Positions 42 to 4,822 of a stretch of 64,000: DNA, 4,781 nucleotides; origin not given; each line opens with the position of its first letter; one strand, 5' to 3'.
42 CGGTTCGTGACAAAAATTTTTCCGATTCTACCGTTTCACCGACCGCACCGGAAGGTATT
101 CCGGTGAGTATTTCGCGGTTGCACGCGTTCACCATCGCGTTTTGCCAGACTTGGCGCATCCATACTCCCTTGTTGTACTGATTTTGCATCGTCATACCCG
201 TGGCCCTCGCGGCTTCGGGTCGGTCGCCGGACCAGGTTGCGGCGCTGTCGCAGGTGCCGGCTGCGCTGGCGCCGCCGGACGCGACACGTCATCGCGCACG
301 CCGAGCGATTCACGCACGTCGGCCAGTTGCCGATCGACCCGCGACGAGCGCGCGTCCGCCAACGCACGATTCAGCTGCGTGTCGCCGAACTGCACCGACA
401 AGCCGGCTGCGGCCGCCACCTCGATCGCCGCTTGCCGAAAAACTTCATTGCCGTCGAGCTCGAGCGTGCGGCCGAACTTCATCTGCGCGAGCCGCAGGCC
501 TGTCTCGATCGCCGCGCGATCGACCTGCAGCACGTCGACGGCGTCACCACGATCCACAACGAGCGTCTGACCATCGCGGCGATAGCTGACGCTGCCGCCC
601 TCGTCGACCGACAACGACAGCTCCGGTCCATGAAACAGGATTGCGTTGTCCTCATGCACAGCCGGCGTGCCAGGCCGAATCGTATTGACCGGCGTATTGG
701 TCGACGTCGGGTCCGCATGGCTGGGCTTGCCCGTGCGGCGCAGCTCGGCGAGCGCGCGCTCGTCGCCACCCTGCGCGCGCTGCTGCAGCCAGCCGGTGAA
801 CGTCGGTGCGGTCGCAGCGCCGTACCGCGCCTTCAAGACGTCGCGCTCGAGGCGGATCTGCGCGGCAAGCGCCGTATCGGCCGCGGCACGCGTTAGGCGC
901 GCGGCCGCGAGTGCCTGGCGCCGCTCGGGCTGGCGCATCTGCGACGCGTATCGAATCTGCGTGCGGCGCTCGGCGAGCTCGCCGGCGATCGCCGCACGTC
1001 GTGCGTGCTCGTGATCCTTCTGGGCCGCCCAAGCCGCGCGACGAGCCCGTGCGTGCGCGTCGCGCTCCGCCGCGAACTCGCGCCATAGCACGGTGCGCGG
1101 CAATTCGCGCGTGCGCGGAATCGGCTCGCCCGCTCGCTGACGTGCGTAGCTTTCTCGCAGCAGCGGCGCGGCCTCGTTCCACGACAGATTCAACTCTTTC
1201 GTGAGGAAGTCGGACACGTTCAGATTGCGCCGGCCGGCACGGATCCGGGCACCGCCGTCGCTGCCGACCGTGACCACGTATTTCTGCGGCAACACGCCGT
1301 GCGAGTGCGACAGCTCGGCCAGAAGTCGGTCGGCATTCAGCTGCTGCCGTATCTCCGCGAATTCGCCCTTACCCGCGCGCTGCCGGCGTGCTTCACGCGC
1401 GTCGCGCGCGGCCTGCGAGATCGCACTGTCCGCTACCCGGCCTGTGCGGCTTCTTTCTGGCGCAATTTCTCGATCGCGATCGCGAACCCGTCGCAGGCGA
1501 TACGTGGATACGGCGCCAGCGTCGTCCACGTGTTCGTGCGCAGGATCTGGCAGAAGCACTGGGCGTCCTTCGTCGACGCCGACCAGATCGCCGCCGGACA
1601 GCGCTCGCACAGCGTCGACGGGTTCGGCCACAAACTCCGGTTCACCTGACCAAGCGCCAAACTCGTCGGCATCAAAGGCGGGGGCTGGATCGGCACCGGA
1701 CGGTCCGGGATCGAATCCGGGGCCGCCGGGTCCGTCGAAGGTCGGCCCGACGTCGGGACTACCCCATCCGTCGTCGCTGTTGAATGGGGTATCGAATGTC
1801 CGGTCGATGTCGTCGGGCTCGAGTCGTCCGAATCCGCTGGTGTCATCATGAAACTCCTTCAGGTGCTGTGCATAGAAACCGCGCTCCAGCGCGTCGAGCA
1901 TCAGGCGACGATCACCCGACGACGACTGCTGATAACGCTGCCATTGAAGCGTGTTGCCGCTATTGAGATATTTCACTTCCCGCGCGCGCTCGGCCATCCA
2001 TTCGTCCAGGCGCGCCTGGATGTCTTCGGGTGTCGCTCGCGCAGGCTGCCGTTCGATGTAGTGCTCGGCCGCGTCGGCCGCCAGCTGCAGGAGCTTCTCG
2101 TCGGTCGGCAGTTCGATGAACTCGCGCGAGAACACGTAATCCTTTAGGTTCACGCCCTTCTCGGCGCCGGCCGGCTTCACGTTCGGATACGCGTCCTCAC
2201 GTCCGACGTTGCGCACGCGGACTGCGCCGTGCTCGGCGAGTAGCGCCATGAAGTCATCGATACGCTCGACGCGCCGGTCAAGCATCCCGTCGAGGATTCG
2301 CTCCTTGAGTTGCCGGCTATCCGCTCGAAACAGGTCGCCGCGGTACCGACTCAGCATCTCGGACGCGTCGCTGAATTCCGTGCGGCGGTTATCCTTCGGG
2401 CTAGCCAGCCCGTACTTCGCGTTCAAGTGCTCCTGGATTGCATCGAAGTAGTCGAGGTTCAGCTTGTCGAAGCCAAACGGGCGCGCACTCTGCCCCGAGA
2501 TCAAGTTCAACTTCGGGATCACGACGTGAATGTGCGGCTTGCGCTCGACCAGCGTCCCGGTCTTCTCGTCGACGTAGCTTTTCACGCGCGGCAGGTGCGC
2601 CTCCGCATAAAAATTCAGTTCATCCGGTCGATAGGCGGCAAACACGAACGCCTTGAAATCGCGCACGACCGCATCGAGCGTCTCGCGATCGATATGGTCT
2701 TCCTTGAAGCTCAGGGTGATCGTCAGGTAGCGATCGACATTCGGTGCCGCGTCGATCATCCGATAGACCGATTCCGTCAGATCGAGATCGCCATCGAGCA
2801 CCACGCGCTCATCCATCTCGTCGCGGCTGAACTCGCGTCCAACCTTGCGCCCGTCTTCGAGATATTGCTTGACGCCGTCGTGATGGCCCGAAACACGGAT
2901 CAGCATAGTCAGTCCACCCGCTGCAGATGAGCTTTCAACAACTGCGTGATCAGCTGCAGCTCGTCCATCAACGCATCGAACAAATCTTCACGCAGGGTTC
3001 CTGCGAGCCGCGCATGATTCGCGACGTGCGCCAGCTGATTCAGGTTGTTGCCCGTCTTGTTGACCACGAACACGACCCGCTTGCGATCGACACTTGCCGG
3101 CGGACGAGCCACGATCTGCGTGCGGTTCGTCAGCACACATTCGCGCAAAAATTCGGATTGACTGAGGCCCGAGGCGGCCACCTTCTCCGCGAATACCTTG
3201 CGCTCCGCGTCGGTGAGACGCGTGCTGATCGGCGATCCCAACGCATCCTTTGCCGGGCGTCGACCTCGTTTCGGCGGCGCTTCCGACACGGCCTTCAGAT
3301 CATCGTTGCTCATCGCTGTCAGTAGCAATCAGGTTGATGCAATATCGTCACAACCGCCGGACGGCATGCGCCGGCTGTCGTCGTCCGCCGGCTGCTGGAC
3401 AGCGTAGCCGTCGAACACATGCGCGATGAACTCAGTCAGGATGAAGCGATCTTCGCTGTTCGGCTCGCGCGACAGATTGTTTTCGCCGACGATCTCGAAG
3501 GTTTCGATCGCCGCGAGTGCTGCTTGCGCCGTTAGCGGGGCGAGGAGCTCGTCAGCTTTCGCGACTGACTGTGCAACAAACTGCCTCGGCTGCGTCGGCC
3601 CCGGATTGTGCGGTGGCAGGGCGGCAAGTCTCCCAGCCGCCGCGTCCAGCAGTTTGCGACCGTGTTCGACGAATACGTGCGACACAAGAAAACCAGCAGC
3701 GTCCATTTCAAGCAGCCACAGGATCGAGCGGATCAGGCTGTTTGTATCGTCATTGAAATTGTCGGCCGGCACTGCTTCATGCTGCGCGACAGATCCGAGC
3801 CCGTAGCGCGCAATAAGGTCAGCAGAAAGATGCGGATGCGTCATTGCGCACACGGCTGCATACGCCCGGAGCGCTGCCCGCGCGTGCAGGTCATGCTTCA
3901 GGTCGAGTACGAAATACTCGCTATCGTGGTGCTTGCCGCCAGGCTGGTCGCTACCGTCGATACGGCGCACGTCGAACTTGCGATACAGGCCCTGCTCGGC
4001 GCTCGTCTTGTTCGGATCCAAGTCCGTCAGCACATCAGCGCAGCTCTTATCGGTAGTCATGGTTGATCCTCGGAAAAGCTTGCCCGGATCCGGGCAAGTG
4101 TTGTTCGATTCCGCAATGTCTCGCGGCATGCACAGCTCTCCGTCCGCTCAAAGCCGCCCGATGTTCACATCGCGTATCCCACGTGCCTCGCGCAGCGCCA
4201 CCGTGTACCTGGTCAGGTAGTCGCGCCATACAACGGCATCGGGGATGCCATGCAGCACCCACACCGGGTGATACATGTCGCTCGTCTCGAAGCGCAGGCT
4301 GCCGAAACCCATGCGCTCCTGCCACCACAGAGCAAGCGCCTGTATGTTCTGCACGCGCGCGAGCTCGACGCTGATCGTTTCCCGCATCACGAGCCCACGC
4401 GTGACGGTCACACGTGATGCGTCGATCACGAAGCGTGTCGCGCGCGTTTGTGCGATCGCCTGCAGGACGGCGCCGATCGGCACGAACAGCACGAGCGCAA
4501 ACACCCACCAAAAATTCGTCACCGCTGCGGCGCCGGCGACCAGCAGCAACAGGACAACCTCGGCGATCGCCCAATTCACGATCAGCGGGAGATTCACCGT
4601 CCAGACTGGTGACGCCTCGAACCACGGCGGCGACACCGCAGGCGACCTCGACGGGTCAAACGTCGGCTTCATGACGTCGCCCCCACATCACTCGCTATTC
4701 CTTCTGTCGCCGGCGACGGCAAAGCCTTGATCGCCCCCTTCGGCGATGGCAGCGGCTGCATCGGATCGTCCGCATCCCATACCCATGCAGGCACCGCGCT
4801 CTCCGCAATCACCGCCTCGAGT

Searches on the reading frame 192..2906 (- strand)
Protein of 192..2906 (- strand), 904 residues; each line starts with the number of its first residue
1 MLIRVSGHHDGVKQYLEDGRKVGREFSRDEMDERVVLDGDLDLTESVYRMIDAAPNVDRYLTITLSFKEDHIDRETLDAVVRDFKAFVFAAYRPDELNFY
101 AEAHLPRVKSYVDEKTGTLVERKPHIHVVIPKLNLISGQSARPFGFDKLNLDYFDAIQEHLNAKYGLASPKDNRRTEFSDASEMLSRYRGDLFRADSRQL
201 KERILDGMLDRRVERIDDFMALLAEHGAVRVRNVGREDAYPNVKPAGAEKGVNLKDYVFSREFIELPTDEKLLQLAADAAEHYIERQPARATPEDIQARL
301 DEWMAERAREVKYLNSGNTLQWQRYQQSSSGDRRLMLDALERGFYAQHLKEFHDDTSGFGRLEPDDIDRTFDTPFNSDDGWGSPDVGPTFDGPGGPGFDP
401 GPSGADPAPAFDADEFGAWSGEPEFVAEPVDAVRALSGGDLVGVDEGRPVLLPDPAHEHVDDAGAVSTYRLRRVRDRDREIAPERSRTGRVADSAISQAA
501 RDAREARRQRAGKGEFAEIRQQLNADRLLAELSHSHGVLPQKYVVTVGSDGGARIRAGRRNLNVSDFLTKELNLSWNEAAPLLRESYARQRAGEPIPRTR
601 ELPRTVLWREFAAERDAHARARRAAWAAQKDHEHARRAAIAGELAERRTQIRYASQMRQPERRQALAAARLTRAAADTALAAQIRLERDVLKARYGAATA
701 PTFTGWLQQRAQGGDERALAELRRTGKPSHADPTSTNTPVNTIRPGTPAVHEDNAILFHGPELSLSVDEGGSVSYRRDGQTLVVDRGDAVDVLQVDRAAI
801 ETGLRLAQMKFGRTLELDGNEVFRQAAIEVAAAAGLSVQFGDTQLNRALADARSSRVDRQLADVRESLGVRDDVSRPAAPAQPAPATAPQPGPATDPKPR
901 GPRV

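Call 9: search_protein_families(library=pfam, proteins=[window:192-2906:-], max_evalue=0.001)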
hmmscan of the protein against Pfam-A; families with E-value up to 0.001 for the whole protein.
window:192-2906:- (904 aa): 1 family
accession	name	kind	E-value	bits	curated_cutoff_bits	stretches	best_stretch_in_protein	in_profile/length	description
PF18821.6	LPD7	-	4.8e-16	58.9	27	1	767-852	7-91/92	Large polyvalent protein-associated domain 7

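Call 58: search_protein_families(library=ncbifam, proteins=[window:192-2906:-], max_evalue=0.001)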
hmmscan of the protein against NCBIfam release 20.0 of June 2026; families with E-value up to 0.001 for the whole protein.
window:192-2906:- (904 aa): 1 family
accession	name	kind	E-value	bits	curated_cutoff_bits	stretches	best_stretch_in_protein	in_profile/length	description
NF041893.1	TraI_MobP_relax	equivalog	6.9e-23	81.4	250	1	598-812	291-502/502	TraI/MobA(P) family conjugative relaxase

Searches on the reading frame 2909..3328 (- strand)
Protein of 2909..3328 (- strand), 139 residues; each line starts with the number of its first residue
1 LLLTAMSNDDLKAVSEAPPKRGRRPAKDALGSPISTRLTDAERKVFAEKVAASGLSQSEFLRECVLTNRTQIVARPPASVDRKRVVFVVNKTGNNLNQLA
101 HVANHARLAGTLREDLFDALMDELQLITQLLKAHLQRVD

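Call 9: search_protein_families(library=pfam, proteins=[window:2909-3328:-], max_evalue=0.001)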
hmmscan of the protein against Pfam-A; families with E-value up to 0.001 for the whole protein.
window:2909-3328:- (139 aa): 4 families
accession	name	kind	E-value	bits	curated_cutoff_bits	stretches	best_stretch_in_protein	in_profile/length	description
PF21983.2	NikA-like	-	6.3e-13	49.1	27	1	33-102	6-71/72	Mobilization protein NikA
PF05713.17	MobC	-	4.1e-07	30.8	23.2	1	90-132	5-43/45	Bacterial mobilisation protein (MobC)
PF19514.5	MobC_2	-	0.00016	21.8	27.5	1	18-98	8-93/140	MobC-like protein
PF19807.5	DUF6290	-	0.00088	19.9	27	0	32-66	2-36/72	Family of unknown function (DUF6290)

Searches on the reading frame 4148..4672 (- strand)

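Call 9: search_protein_families(library=pfam, proteins=[window:4148-4672:-], max_evalue=0.001)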
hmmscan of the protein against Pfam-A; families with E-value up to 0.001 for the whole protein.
window:4148-4672:- (174 aa): 1 family
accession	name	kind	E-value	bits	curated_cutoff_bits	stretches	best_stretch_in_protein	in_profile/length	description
PF03703.20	bPH_2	-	2.6e-10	40.8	22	1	77-151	2-76/78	Bacterial PH domain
